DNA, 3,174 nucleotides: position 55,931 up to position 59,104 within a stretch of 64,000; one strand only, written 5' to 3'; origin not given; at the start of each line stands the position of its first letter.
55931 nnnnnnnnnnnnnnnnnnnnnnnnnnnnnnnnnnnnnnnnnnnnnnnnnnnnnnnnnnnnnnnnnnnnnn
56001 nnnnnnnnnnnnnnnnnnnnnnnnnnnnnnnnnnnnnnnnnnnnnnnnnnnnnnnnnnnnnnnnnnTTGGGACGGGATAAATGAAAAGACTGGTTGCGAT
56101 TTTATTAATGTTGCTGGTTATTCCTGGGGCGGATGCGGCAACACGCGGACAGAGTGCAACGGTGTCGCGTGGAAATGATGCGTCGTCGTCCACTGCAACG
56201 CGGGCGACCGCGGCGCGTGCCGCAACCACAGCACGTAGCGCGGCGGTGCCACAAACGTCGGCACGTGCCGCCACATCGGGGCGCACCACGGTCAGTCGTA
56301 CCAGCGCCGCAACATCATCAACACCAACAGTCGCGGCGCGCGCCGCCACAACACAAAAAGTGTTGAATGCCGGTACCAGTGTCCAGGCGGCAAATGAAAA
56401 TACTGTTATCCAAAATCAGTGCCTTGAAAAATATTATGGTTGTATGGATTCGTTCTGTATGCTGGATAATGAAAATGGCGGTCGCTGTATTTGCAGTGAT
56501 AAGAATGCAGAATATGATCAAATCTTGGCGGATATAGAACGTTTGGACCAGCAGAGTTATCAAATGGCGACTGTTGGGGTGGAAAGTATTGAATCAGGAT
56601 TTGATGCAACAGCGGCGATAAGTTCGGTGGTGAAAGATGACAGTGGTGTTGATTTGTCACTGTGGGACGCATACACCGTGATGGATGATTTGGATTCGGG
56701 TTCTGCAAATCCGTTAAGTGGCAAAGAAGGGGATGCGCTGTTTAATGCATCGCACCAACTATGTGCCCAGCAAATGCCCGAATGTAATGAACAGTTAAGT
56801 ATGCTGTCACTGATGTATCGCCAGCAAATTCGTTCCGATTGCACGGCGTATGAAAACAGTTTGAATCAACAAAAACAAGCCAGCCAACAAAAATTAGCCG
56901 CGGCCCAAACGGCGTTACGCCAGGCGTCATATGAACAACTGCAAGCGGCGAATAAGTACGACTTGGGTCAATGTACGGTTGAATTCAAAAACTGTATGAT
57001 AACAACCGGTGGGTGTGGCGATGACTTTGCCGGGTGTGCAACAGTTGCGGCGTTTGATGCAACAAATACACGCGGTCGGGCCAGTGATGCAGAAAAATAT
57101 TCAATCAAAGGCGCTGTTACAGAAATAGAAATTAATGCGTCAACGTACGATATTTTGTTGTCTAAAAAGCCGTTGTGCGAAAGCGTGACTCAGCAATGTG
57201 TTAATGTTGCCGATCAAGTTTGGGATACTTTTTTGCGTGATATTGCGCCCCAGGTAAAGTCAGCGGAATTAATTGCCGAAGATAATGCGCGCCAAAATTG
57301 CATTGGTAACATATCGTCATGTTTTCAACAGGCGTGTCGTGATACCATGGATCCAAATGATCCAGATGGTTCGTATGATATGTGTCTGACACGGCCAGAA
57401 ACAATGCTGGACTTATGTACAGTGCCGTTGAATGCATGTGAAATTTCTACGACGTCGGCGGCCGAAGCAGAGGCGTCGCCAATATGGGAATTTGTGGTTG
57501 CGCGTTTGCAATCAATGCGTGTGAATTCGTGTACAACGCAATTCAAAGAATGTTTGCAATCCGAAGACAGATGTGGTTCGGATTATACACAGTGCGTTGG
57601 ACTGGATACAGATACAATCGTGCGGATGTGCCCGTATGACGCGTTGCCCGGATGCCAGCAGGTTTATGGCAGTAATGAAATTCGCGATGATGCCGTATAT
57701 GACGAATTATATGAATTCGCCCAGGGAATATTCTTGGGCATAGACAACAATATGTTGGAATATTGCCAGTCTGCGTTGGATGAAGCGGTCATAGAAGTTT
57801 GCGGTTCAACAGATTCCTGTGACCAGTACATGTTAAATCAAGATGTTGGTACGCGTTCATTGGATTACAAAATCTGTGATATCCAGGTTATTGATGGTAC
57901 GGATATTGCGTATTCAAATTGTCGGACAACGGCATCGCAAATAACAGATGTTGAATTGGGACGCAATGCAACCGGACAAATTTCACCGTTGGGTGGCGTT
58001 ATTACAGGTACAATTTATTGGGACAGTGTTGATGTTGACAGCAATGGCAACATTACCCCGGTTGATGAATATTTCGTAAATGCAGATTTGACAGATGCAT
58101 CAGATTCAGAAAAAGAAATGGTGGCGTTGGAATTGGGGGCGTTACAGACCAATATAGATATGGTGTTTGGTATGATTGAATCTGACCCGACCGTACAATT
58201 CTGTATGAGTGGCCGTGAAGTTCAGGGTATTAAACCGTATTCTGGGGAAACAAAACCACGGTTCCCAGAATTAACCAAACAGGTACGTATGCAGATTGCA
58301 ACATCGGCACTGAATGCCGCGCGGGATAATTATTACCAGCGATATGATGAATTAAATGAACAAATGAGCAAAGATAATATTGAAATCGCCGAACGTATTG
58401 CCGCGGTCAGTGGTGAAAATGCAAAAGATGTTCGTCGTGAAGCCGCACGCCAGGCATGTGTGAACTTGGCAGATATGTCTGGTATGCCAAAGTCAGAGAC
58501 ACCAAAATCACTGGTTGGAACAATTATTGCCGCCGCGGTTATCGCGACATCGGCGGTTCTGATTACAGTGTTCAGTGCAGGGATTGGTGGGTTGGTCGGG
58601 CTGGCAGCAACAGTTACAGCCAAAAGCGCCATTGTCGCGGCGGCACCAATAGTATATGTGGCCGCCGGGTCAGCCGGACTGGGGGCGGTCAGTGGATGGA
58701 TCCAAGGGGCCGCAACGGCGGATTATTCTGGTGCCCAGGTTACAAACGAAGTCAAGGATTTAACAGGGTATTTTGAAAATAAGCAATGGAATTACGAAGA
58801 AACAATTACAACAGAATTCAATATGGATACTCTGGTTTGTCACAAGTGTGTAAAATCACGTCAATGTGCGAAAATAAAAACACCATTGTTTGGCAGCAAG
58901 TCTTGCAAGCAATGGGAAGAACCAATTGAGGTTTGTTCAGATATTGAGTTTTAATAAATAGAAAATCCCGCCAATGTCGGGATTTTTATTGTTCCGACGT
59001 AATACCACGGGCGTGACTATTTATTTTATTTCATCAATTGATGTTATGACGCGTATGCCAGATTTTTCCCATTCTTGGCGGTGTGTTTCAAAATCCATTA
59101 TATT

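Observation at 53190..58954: Two tandem ~958-aa secreted Cys-rich paralogs sharing a 536-bp tract with one mismatch (candidate gene conversion); only one has a membrane anchor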

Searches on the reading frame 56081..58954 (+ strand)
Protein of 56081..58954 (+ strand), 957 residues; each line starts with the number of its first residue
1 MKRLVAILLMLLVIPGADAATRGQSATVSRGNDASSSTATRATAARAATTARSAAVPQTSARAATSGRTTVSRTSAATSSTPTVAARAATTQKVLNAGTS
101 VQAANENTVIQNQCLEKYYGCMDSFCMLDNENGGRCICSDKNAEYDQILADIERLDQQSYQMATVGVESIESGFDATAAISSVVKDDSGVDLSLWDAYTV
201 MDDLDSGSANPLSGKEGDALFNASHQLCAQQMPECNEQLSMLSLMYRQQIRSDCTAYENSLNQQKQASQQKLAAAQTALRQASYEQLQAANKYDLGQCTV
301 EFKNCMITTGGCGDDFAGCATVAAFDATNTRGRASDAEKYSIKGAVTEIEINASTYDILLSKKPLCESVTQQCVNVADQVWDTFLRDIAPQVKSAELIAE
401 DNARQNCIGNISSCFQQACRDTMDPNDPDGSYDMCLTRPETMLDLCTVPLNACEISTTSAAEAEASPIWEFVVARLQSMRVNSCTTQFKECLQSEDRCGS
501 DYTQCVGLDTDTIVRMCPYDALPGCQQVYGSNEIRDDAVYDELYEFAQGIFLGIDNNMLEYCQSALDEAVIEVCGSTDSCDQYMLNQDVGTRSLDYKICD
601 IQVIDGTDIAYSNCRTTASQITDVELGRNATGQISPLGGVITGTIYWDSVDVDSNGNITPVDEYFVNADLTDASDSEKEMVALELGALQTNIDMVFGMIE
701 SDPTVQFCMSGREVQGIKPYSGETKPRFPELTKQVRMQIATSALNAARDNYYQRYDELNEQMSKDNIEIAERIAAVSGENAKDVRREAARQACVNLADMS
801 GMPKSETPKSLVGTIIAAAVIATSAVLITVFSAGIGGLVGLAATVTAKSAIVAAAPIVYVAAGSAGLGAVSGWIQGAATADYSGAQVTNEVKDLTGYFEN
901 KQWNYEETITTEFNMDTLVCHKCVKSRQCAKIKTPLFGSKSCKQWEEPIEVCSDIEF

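Call 8: search_protein_families(library=pfam, proteins=[window:56081-58954:+], max_evalue=1)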
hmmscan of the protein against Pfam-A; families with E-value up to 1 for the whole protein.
window:56081-58954:+ (957 aa): 3 families
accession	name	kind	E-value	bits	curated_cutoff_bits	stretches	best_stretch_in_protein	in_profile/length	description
PF25706.1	HCMV_UL116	-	0.0047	16.6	30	1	7-110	12-112/336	Human cytomegalovirus UL116 protein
PF22699.1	GMIP-like_FCH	-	0.16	11.7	27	1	731-788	127-183/283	GEM-interacting protein-like, FCH domain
PF25016.1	EGF_Pikachurin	-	0.82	10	27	0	122-139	9-27/30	Pikachurin, EGF-like domain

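Call 18: find_encoding_contigs(protein=window:56081-58954:+, flank=6000, max_places=10)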
Protein window:56081-58954:+ (957 aa): 11 contigs read that carry it; 1 place shown.
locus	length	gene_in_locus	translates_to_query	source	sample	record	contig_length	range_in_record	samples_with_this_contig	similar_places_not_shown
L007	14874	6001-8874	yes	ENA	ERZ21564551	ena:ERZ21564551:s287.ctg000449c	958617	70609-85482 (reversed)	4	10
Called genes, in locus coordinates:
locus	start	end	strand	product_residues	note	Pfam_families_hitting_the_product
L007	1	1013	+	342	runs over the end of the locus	PF01193:RNA_pol_L, PF01000:RNA_pol_A_bac, PF03118:RNA_pol_A_CTD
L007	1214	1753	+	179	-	PF01196:Ribosomal_L17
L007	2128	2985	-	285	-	PF11899:DUF3419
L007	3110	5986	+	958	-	-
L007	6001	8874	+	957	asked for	-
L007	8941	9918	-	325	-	-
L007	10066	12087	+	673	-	-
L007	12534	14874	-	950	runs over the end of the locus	PF13620:CarboxypepD_reg (weak), PF13715:CarbopepD_reg_2, PF00691:OmpA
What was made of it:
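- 56081..58954 (+): g2: 957-aa exported Cys-rich paralog with the hydrophobic Ala/Gly-rich segment. It is the acceptor in the conversion. The exact protein is on 11 contigs, including a 958,617-bp contig (call 18).
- The exact g2 protein is on 11 contigs, including s287.ctg000449c of 958,617 bp (call 18). One is a 958,617-bp contig with a hifiasm-meta-style name ending in 'c' (circular), found in 4 samples (call 18).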

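Call 22: find_related_loci(query=A2, collection=genome_contigs, flank=10000)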
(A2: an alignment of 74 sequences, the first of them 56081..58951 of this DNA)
Query A2 (957 aa) in genome_contigs; peptide patterns used: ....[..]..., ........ (x = any residue, [..] = any of these).
301 stretches matched a pattern; 274 encode a relative of the query (tblastn E <= 1e-3); the best 80 are kept; 77 distinct loci.
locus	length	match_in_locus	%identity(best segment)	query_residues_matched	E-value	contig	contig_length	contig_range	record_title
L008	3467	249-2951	62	84-957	0e+0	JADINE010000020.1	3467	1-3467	MAG: Candidatus Enterousia excrementavium isolate B1-16210 B1M03__C201220_L3467_SRR9113712, whole genome shotgun sequenc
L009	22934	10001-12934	56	2-957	0e+0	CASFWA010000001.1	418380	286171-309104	uncultured proteobacterium isolate A86_L4_360360_idba_bin.28 genome assembly, contig: A86_L4_360360_idba_bin.28.fa_scaff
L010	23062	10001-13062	57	4-957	0e+0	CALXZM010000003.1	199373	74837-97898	MAG: uncultured Alphaproteobacteria bacterium isolate BRZ_LB__bin18 genome assembly, contig: BRZ_LB__NODE_51_length_1993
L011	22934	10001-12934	56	2-957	0e+0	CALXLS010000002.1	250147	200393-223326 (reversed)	MAG: uncultured Alphaproteobacteria bacterium isolate BRZ_DL__bin85 genome assembly, contig: BRZ_DL__NODE_35_length_2501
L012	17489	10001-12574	58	84-957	0e+0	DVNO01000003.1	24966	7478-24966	MAG TPA_asm: Candidatus Enterousia avicola isolate CHK136-897 CHK136__C22108_L24966_ERR2241905, whole genome shotgun seq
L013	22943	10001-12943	55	1-957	0e+0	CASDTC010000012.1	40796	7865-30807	uncultured proteobacterium isolate T11_L1_319319_idba_bin.126 genome assembly, contig: T11_L1_319319_idba_bin.126.fa_sca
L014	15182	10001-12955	55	1-957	0e+0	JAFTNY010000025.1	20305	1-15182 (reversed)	MAG: Alphaproteobacteria bacterium isolate RGIG3991 Roe_deer_Cecum-4__c163206, whole genome shotgun sequence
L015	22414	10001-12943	54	5-957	0e+0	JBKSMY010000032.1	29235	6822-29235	MAG: Alphaproteobacteria bacterium isolate KS320-82 k141_2032406, whole genome shotgun sequence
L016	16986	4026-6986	54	2-957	0e+0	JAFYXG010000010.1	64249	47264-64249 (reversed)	MAG: Alphaproteobacteria bacterium isolate RGIG7505 Water_buffalos_Colon.Co__c1009779, whole genome shotgun sequence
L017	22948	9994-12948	54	3-957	0e+0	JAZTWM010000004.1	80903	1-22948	MAG: Candidatus Enterousia sp. isolate T1900045333_YK20190022.MAGScoT_cleanbin_000042 SGB_6555_k141_1496535, whole genom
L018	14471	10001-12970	53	1-957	0e+0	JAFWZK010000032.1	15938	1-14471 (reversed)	MAG: Alphaproteobacteria bacterium isolate RGIG6210 Sheep_Rectum-2__c499951, whole genome shotgun sequence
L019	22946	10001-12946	53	2-957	0e+0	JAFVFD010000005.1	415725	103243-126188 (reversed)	MAG: Alphaproteobacteria bacterium isolate RGIG5114 Roe_deer_Rumen.Co__c1262861, whole genome shotgun sequence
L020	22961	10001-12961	53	3-957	0e+0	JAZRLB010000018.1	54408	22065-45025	MAG: Candidatus Enterousia sp. isolate T1900045443_YK20190134.MAGScoT_cleanbin_000013 SGB_7129_k141_1577228, whole genom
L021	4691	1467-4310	52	60-957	0e+0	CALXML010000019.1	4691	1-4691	MAG: uncultured Alphaproteobacteria bacterium isolate BRZ_KL__bin36 genome assembly, contig: BRZ_KL__NODE_19043_length_4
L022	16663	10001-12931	54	1-957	0e+0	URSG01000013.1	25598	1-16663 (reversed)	uncultured Rickettsiales bacterium isolate UMGS1303 genome assembly, contig: NODE_249_length_25598_cov_5.780723, whole g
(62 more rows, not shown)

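Call 29: search_solved_structures(query=A2, max_evalue=1)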
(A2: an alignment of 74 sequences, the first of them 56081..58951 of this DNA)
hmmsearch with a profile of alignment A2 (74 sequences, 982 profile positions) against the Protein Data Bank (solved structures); distinct sequences matched with E-value up to 1: 0.
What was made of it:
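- On Any described protein family (Pfam-A, NCBIfam) or solved structure: PDB profile search: 0 hits at E up to 1 (call 29).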

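Call 35: predict_structure(alignment_id=A2)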
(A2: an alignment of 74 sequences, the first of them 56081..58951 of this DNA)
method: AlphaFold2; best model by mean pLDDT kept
length: 957 residues; sequences in the alignment: 74
mean_pLDDT: 69.0   pTM: 0.47
mean pLDDT of the five models: 69.0, 68.9, 67.1, 66.5, 61.5
residues with pLDDT >= 90: 97; 70-90: 508; 50-70: 126; < 50: 226
segments of 3 or more residues with pLDDT < 50: 1-3, 12-103, 186-209, 290-292, 330-334, 528-533, 714-719, 807-813, 815-891
pLDDT, mean of each block of 10 residues (from residue 1): 53 38 29 29 31 29 29 29 31 39 54 86 72 59 76 82 73 64 52 35 35 69 85 84 82 82 83 78 57 71 89 82 56 57 72 82 86 78 86 80 77 81 70 69 81 78 77 75 82 87 79 82 62 59 73 82 91 85 74 90 73 91 86 85 83 90 86 84 91 92 88 51 66 89 89 89 89 86 86 80 53 45 31 27 31 28 26 29 38 76 86 90 91 83 91 90
secondary structure, 60 per line:
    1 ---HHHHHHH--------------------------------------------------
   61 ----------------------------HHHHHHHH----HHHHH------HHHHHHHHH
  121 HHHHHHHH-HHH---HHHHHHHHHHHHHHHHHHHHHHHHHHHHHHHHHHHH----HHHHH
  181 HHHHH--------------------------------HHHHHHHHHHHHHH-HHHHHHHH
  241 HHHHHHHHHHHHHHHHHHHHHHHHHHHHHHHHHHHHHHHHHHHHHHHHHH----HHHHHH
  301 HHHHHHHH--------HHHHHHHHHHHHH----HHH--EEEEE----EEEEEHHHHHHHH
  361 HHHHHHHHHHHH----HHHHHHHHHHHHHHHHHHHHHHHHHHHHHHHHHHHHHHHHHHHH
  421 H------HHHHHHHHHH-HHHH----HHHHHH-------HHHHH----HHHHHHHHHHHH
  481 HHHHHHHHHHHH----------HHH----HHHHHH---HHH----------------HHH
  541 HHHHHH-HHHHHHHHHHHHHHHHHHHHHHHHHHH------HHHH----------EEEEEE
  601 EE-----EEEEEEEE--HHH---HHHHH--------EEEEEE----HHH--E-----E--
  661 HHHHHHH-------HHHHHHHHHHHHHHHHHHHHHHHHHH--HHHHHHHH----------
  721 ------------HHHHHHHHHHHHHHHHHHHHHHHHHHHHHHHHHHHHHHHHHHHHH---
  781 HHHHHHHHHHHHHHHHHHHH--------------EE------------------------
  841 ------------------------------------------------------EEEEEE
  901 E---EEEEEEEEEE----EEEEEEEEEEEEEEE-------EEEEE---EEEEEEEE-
elements in order (helices of 4 or more, strands of 3 or more residues): H4-10 H89-96 H101-105 H112-128 H136-171 H176-185 H218-231 H233-290 H295-308 H317-329 E339-343 E348-352 H353-372 H377-421 H428-437 H439-442 H447-452 H460-464 H469-492 H510-515 H538-546 H548-574 H581-584 E595-602 E608-615 H624-628 E637-642 H661-667 H675-700 H703-710 H733-777 H781-800 E895-901 E905-914 E919-933 E941-945 E949-956
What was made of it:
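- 58505..58741 (+): Uncharged Ala/Gly/Val/Thr/Ile/Ser-rich segment of g2 (aa 809-887). Putative membrane-embedded hairpin. It is unstructured in the AF2 model, pLDDT below 50 (call 35).
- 58754..58951 (+): Conserved C-terminal beta domain of g2 (aa 892-957) with 5 invariant Cys and a terminal Phe. The g1 equivalent is about 55908-56063. AF2 strands 895-956 with pLDDT 76-91 (call 35).
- On Beta-barrel outer-membrane proteins (BAM substrates): But the model is mostly helical, with only a roughly 60-aa five-stranded sheet at the C-terminus and no barrel (call 35).
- The AF2 model is mostly long helices plus a C-terminal beta domain (call 35).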

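Call 39: fold_search(model_id=the predicted structure, library=pdb)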
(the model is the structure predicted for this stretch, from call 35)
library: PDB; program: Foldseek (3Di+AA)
matches with E <= 10: 70; with E <= 0.001: 0
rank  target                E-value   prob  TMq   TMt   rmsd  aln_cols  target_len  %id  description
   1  8ptw_CV               3.3e-01  0.05  0.06  0.08  29.4       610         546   11  Chaetomium thermophilum Rix1-complex (released 2023-11-15)
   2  9y6s_5a               5.7e-01  0.06  0.08  0.07  51.8       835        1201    9  96-nm repeat of the Leishmania tarentolae doublet microtubule (released 2025-12-17)
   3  5dlq_A                7.6e-01  0.03  0.07  0.07  35.2       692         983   10  Crystal structure of RanGTP-Exportin 4-eIF5A complex (released 2016-06-22)
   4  7a27_GGG              8.6e-01  0.04  0.05  0.10  42.7       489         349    8  Structure of soluble SmhA crystal form 2 of the tripartite alpha-pore forming toxin, Smh, from Serratia marcescens. (released 2021-03-31)
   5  9hvy                  1.0e+00  0.03  0.07  0.05  38.5       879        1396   10  Cryo-EM structure of human separase-SCC1 (1-631) fusion protein (released 2026-01-14)
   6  2qux_B                1.6e+00  0.44  0.05  0.27   7.8        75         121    9  PP7 coat protein dimer in complex with RNA hairpin (released 2007-12-18)
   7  9e23_f                1.7e+00  0.05  0.09  0.09  49.2       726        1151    8  Cryo-EM structure of Pre-Chi dynein tail (released 2025-07-09)
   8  2qux_K                1.8e+00  0.72  0.06  0.34   5.6        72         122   12  PP7 coat protein dimer in complex with RNA hairpin (released 2007-12-18)
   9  2qux_D                2.2e+00  0.44  0.05  0.28   7.4        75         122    9  PP7 coat protein dimer in complex with RNA hairpin (released 2007-12-18)
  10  5oqo_A                2.4e+00  0.02  0.06  0.07  29.2       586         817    9  Crystal structure of the S. cerevisiae condensin Ycg1-Brn1 subcomplex bound to DNA (crystal form II) (released 2017-10-18)
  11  6v9i_C                2.5e+00  0.06  0.09  0.11  27.2       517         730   10  cryo-EM structure of Cullin5 bound to RING-box protein 2 (Cul5-Rbx2) (released 2020-04-29)
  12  7zkg_A                2.6e+00  0.92  0.05  0.17   3.7        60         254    5  C-Methyltransferase PsmD from Streptomyces griseofuscus with bound cofactor (crystal form 2) (released 2022-12-28)
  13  9icz_B                2.6e+00  0.89  0.05  0.17   5.3        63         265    5  C-Methyltransferase SeMT from Saccharopolyspora erythraea (released 2025-12-10)
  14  7zgt_A                2.8e+00  0.89  0.05  0.17   4.6        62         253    5  C-Methyltransferase PsmD from Streptomyces griseofuscus (apo form) (released 2022-12-28)
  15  7zkg_B                2.9e+00  0.90  0.05  0.17   4.0        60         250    5  C-Methyltransferase PsmD from Streptomyces griseofuscus with bound cofactor (crystal form 2) (released 2022-12-28)
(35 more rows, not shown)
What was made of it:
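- On Any described protein family (Pfam-A, NCBIfam) or solved structure: Foldseek vs PDB: best E 0.33 (call 39).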

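Call 41: search_protein_families(library=ncbifam, proteins=[window:56081-58954:+], max_evalue=0.1)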
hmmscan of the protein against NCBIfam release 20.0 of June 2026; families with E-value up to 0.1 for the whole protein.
window:56081-58954:+ (957 aa): 0 families

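Call 70: list_cluster_members(proteins=[window:56081-58951:+, window:53190-56063:+])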
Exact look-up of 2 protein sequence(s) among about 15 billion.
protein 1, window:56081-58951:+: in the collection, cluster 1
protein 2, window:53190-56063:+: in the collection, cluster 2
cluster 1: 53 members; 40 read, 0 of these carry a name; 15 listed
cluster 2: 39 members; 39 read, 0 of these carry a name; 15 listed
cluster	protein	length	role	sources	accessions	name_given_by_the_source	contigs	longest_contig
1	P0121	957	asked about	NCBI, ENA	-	-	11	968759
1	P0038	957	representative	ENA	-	-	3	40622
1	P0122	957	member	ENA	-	-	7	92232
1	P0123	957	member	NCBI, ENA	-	-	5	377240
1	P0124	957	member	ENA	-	-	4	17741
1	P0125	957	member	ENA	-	-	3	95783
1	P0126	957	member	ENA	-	-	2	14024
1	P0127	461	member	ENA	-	-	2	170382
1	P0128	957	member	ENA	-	-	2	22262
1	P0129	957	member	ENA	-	-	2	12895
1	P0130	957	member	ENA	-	-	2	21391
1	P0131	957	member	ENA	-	-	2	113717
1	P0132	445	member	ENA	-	-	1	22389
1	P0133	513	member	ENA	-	-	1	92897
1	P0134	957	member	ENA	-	-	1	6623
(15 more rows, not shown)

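Call 73: search_protein_representatives(alignment_id=A2)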
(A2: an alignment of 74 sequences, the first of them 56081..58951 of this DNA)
Query: 74 sequences, 982 profile positions. Proteins with E-value up to 0.001 (for the whole library): 899; up to 1e-10: 672; up to 1e-30: 291. The best 150 are listed.
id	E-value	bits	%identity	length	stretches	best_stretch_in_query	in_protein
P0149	0.0e+00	1231.0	-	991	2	64-905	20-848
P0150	0.0e+00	1212.2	-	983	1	1-982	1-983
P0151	0.0e+00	1205.2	-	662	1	1-632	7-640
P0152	0.0e+00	1185.6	-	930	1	3-981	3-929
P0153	0.0e+00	1073.5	-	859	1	89-982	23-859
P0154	0.0e+00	1072.6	-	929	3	37-850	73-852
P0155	0.0e+00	1062.3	-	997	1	1-982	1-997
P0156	0.0e+00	1051.7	-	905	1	90-981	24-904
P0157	0.0e+00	1029.8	-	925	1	1-863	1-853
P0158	0.0e+00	1026.6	-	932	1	20-981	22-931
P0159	9.0e-296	1000.5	-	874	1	95-982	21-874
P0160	3.4e-292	988.7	-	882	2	1-837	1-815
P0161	1.3e-291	986.7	-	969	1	1-981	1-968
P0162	3.1e-289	978.8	-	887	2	1-841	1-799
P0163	1.7e-284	963.1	-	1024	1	5-981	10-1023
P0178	4.5e-246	836.0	-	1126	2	1-621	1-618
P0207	3.8e-202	690.6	-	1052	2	1-838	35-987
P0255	1.1e-136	473.8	-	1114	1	17-821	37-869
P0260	4.0e-133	462.1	-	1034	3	1-547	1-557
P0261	6.8e-133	461.4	-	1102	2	37-628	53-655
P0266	2.7e-127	442.8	-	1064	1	33-810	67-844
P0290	4.3e-101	356.1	-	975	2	17-619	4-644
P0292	1.8e-99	350.7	-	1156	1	1-651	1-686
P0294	8.5e-98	345.2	-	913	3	387-621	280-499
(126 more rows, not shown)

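Call 74: search_protein_families(library=pfam, proteins=[P0292, P0255, P0261, P0266, P0178, P0207, P0260, P0294, P0290], max_evalue=0.01)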
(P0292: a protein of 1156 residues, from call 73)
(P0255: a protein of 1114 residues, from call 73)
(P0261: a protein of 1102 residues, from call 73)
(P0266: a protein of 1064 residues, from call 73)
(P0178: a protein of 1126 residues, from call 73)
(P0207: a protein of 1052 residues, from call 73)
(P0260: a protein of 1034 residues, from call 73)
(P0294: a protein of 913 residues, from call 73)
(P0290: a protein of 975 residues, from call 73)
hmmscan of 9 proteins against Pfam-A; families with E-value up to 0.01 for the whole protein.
P0292 (1156 aa): 0 families

P0255 (1114 aa): 0 families

P0261 (1102 aa): 0 families

P0266 (1064 aa): 0 families

P0178 (1126 aa): 0 families

P0207 (1052 aa): 0 families

P0260 (1034 aa): 0 families

P0294 (913 aa): 0 families

P0290 (975 aa): 0 families
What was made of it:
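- On Any described protein family (Pfam-A, NCBIfam) or solved structure: Pfam: nothing above the cut-off for g1, g2 or 9 distant members (calls 8, 74).
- Tried and rejected: Pfam, NCBIfam and PDB sequence searches of g1, g2, their neighbours and 9 distant family members gave no family assignment (calls 8, 29, 41, 74).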

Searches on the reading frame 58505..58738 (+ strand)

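Call 76: search_protein_families(library=pfam, proteins=[window:58505-58738:+], max_evalue=10)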
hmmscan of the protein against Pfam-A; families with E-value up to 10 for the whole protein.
seq(78 aa): 1 family
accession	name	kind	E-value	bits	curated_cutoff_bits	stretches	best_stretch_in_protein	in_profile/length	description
PF16913.11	PUNUT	-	1.9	8.1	30.6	1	10-54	241-285/321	Purine nucleobase transmembrane transport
